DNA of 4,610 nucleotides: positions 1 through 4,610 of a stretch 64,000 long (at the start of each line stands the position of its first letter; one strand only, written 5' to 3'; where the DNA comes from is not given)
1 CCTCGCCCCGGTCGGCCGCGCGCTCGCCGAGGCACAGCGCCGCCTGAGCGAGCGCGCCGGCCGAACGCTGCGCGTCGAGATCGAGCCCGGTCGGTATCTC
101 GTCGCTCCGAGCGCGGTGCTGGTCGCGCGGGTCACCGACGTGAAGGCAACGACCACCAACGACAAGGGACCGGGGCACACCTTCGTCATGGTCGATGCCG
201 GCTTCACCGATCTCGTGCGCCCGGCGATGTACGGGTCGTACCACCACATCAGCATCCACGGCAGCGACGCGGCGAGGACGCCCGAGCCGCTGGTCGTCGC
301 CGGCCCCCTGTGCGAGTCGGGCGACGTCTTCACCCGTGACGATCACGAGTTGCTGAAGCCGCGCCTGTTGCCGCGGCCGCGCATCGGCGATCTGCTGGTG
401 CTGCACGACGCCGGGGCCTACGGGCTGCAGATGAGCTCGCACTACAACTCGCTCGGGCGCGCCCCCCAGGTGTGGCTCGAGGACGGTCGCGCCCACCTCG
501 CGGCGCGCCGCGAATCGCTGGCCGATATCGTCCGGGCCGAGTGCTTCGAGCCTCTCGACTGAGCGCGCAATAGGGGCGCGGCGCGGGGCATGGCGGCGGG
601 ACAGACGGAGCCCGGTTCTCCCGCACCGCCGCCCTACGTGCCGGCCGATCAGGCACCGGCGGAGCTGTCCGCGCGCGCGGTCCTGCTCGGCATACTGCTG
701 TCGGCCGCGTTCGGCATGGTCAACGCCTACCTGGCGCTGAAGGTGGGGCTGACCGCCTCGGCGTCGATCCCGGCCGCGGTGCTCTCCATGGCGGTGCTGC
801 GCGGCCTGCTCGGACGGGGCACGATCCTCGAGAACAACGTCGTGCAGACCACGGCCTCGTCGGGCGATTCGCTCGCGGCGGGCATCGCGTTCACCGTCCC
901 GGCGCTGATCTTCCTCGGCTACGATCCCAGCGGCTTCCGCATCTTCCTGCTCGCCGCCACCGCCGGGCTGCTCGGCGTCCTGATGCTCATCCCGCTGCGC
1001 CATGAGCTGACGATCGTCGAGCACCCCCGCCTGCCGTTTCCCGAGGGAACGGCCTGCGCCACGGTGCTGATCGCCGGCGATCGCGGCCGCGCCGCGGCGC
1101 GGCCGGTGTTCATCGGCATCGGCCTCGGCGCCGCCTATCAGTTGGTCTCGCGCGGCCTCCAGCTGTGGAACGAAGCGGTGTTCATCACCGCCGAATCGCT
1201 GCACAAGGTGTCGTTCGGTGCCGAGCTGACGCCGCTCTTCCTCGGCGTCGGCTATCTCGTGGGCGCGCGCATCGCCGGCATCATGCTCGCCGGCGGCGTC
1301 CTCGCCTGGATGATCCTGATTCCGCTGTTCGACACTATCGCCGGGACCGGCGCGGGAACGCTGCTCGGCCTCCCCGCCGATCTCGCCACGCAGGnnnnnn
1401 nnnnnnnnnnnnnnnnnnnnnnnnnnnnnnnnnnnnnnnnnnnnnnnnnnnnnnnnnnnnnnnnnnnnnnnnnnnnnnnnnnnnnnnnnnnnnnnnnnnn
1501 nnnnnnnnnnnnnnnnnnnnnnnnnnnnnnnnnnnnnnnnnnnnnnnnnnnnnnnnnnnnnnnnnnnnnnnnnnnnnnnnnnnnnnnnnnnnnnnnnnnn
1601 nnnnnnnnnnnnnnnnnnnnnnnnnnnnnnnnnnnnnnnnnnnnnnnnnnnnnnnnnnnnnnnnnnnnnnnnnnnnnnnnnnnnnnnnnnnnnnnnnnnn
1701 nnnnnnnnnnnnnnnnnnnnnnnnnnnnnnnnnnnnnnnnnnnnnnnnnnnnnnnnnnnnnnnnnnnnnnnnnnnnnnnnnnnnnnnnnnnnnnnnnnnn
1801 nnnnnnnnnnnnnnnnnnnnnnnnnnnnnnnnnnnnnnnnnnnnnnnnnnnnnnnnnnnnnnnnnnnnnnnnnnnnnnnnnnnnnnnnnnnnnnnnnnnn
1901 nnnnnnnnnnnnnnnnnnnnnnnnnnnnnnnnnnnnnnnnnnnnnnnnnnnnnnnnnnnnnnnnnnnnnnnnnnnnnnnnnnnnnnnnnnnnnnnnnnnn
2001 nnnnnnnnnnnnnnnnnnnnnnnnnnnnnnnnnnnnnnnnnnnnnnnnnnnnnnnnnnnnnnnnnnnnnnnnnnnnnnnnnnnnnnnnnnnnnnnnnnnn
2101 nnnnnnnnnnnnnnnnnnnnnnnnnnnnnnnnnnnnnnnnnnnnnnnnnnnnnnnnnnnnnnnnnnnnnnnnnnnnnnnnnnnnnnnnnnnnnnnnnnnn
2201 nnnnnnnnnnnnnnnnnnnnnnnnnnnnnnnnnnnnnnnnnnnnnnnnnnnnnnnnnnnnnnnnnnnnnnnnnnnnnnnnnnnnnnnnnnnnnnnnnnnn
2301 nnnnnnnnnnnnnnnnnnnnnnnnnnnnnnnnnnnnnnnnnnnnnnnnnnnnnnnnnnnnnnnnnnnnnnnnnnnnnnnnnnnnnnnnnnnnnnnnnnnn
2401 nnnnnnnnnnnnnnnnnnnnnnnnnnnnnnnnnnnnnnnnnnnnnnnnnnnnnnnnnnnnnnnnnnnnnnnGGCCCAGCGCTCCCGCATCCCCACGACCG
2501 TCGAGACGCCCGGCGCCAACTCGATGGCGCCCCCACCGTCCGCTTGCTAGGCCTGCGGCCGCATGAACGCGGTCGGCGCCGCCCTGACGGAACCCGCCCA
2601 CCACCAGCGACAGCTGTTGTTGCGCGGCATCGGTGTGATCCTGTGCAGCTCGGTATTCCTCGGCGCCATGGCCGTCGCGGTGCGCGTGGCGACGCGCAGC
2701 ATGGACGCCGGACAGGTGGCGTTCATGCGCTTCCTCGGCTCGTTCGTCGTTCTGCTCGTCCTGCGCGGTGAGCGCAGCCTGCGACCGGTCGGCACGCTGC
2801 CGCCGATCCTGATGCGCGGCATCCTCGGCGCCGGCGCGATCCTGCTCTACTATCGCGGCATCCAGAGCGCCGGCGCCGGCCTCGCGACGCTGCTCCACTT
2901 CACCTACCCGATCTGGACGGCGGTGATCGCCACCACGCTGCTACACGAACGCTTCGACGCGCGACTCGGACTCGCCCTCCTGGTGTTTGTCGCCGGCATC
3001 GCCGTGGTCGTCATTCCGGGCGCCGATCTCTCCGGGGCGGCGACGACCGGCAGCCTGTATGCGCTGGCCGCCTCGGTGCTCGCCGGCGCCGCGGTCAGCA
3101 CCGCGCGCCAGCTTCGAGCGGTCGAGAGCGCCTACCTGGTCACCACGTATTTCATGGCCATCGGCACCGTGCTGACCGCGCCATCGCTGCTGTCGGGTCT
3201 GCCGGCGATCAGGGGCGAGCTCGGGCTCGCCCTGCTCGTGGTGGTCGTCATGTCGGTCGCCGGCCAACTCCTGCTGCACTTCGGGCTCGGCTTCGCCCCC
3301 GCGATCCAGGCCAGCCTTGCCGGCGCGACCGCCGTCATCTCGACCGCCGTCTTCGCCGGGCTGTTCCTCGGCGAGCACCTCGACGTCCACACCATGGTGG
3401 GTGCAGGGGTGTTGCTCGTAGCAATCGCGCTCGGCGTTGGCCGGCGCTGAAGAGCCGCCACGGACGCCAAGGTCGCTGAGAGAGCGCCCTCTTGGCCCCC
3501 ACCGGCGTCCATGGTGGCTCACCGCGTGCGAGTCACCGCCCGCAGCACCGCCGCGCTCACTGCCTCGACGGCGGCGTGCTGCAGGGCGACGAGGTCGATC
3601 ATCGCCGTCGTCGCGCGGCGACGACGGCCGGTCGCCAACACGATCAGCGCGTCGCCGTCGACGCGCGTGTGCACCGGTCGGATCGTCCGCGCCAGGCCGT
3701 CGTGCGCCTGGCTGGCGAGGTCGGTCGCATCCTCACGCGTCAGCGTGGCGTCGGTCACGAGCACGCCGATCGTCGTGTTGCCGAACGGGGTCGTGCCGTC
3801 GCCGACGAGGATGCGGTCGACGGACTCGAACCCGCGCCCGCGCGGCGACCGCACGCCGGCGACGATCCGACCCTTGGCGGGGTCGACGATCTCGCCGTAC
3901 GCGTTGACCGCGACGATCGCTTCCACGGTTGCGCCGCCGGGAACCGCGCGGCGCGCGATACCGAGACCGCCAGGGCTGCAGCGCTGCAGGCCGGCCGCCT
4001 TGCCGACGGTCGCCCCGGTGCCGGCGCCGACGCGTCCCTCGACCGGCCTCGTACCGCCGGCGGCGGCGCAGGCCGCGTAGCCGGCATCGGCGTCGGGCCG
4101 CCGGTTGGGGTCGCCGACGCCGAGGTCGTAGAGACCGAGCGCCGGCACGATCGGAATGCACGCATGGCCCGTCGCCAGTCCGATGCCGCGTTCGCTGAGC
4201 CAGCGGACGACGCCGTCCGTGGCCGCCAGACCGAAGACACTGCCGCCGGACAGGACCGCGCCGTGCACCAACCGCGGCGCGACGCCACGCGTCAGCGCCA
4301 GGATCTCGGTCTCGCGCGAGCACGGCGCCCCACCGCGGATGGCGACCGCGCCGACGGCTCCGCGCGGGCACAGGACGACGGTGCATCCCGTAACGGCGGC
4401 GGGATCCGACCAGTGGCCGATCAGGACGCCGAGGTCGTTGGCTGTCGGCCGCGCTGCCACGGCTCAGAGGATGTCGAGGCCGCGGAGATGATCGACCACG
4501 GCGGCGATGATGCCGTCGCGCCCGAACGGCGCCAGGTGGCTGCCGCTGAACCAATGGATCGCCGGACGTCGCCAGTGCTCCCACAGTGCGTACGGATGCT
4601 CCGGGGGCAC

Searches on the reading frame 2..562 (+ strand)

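Call 90: search_protein_families(library=pfam, proteins=[window:2-562:+], max_evalue=0.001)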
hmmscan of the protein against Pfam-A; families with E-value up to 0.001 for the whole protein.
window:2-562:+ (186 aa): 1 family
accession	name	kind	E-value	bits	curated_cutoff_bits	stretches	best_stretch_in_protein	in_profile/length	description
PF00278.28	Orn_DAP_Arg_deC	-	6.6e-22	78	23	1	36-138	6-95/95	Pyridoxal-dependent decarboxylase, C-terminal sheet domain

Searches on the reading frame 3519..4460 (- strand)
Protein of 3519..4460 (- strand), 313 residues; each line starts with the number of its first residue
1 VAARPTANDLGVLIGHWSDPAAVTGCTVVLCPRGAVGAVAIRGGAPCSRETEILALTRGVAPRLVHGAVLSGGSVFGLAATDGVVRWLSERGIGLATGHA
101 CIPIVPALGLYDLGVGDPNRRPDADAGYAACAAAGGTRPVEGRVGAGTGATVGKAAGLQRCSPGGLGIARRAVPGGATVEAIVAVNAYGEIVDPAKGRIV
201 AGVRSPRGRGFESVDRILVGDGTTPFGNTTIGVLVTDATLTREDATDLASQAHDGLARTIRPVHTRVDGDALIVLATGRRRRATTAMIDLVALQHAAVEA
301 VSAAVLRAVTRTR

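Call 91: search_protein_families(library=pfam, proteins=[window:3519-4460:-], max_evalue=0.001)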
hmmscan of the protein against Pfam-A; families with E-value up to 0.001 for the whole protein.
window:3519-4460:- (313 aa): 1 family
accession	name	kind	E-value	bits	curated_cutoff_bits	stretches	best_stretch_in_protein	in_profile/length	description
PF03576.19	Peptidase_S58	-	1.7e-32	113.6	23.9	1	11-311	8-295/307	Peptidase family S58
